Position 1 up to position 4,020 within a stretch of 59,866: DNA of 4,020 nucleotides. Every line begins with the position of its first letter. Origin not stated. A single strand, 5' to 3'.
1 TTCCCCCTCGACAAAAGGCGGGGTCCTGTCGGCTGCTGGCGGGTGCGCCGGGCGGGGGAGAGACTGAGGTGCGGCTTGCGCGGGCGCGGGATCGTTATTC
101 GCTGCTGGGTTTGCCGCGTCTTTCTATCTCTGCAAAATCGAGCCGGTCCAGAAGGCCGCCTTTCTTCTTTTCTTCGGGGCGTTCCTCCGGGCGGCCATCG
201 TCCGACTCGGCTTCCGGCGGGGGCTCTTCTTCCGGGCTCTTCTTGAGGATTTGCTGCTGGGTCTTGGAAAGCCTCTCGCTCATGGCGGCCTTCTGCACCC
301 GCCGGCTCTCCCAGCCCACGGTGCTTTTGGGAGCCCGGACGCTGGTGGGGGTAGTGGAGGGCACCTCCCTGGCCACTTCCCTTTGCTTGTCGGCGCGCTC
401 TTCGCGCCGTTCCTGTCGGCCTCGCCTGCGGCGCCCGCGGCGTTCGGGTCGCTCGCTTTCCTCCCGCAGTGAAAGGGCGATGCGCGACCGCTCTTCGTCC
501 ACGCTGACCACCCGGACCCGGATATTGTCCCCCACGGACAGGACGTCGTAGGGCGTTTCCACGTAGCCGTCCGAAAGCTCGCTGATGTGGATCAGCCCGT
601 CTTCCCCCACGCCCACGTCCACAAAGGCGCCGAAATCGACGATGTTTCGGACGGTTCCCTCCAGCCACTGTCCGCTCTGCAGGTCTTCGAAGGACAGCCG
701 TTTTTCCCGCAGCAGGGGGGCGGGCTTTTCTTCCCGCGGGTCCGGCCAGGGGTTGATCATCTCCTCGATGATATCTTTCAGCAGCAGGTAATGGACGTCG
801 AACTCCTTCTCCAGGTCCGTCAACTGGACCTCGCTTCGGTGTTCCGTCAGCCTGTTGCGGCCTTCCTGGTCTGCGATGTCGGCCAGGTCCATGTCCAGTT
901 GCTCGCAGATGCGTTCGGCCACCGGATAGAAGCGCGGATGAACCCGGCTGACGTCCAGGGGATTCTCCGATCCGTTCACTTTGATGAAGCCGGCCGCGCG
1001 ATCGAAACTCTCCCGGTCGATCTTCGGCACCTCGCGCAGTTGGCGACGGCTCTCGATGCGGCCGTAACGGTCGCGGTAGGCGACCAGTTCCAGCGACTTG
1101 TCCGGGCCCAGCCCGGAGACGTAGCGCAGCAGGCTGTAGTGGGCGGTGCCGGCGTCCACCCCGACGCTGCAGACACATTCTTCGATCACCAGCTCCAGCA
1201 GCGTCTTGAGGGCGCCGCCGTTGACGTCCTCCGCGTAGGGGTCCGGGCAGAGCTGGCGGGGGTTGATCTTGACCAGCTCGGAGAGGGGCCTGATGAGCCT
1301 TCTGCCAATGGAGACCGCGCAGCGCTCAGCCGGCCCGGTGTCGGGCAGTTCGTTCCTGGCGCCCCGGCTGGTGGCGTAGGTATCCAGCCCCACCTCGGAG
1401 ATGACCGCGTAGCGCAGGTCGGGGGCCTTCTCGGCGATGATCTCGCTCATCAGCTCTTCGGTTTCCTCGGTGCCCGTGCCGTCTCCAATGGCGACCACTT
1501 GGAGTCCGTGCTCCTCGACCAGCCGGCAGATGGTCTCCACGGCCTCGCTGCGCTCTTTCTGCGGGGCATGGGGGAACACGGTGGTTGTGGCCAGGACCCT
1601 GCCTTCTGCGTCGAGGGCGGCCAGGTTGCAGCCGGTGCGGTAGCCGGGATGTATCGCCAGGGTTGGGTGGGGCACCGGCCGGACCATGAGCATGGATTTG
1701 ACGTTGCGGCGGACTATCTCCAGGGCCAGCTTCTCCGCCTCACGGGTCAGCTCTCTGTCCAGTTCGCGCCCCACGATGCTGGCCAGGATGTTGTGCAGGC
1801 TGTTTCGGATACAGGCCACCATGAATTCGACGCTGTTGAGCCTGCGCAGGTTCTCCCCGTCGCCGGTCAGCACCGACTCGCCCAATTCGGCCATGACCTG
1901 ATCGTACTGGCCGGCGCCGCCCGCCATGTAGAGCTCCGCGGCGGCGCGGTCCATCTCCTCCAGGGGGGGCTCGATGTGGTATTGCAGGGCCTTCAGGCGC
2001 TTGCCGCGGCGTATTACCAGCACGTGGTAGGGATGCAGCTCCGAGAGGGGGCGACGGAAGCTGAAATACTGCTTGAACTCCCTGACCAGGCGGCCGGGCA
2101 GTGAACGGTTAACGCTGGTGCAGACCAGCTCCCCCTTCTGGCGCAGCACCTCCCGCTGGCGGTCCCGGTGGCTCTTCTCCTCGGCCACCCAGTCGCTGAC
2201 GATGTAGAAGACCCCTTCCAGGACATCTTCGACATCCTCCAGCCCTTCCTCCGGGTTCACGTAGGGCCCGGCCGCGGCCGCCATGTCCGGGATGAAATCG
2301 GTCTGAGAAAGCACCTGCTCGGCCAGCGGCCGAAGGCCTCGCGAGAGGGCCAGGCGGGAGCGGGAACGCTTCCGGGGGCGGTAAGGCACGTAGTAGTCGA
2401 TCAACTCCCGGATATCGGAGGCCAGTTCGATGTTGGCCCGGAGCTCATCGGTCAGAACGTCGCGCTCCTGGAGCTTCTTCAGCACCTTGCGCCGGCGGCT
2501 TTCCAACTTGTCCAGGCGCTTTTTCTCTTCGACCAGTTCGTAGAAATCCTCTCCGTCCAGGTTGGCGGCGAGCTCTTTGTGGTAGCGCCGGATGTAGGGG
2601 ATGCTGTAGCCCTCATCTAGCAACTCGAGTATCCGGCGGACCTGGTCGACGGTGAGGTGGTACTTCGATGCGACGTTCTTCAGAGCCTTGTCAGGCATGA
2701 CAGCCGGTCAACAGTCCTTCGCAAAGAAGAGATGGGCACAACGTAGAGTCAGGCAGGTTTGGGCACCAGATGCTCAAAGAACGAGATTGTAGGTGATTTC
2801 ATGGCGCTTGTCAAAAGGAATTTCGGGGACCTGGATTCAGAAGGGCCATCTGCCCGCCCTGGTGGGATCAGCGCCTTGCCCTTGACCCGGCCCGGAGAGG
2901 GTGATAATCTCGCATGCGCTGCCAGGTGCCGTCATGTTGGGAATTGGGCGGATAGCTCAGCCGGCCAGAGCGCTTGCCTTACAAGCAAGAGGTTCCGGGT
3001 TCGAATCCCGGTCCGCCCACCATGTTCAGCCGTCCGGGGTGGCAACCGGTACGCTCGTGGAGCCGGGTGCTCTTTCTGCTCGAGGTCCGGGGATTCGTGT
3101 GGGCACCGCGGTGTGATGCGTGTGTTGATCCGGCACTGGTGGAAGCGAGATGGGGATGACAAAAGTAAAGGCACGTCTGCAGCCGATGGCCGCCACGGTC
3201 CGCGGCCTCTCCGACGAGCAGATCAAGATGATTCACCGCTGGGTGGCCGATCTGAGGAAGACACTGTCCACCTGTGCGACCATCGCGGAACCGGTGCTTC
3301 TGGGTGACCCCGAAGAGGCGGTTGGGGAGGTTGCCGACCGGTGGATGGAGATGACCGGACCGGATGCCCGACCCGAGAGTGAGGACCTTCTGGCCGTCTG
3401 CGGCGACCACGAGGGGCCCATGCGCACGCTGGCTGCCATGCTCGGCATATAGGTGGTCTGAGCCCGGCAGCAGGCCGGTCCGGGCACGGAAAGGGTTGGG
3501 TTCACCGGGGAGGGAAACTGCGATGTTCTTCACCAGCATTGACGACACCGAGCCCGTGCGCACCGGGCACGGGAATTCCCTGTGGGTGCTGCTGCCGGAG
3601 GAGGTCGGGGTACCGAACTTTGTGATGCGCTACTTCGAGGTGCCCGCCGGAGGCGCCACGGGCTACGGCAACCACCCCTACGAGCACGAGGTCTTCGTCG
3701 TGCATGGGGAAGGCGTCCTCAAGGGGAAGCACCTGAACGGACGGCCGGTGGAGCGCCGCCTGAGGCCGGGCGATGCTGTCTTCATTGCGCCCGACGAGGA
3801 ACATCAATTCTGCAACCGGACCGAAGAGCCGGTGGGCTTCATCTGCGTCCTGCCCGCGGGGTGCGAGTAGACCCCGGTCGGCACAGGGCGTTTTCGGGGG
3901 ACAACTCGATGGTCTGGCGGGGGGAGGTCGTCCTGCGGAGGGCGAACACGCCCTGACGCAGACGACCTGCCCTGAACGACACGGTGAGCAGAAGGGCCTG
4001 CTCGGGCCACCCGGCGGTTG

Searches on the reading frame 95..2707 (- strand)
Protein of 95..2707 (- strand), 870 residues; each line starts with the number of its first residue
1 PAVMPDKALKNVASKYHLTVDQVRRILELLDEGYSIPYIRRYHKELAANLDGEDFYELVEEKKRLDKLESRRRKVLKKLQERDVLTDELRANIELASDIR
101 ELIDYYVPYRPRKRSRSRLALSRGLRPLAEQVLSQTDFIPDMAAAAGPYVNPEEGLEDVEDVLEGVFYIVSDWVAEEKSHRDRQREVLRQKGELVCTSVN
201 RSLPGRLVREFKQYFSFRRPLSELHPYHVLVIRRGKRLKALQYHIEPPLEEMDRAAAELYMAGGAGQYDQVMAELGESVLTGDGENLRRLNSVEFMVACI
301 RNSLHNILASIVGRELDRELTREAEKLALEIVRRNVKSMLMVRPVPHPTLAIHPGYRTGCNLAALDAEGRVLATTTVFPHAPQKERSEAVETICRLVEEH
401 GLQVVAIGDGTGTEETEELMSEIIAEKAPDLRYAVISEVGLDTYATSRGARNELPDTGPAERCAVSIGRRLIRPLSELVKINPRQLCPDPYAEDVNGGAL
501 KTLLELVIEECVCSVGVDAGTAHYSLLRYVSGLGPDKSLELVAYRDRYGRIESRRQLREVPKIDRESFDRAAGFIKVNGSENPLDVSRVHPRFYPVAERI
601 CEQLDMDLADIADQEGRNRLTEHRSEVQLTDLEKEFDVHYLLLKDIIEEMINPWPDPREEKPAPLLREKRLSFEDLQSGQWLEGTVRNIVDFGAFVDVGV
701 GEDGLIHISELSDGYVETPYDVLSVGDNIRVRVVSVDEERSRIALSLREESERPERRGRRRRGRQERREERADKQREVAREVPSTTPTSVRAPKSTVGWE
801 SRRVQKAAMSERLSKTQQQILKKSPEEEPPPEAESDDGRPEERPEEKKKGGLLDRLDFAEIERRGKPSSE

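Call 18: search_protein_families(library=pfam, proteins=[window:95-2707:-])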
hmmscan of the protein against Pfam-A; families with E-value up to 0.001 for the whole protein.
window:95-2707:- (870 aa): 8 families
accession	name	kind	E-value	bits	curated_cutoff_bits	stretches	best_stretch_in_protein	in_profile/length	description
PF16921.10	Tex_YqgF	-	7.1e-36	123.9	27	1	349-471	3-125/126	Tex protein YqgF-like domain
PF00575.29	S1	-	5.5e-20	72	22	1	677-748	3-74/74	S1 RNA binding domain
PF09371.15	Tex_N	-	2.1e-14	53.4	32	1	8-79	3-74/75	Tex-like protein N-terminal domain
PF12836.13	HHH_3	-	2.4e-14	53.6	27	1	514-575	3-64/65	Helix-hairpin-helix motif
PF22706.1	Tex_central_region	-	5e-11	43.4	27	1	144-331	8-177/178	Tex central region-like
PF17674.7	HHH_9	-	7.3e-11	43.2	23.1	1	582-658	1-70/70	HHH domain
PF14635.12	HHH_7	-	6.1e-06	27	27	1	488-577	8-103/104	Helix-hairpin-helix motif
PF23459.1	S1_RRP5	-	9.2e-06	26.6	27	1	676-747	1-72/72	RRP5 S1 domain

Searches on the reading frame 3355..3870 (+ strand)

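Call 18: search_protein_families(library=pfam, proteins=[window:3355-3870:+])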
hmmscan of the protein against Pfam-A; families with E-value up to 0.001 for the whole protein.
window:3355-3870:+ (171 aa): 1 family
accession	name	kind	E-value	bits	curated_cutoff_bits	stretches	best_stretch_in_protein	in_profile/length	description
PF07883.17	Cupin_2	-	1.5e-10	41.1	27.2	1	93-165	2-69/70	Cupin domain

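Call 61: search_protein_families(library=ncbifam, proteins=[window:3355-3870:+], max_evalue=0.00001)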
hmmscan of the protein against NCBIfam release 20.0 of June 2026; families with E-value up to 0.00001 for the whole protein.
window:3355-3870:+ (171 aa): 0 families
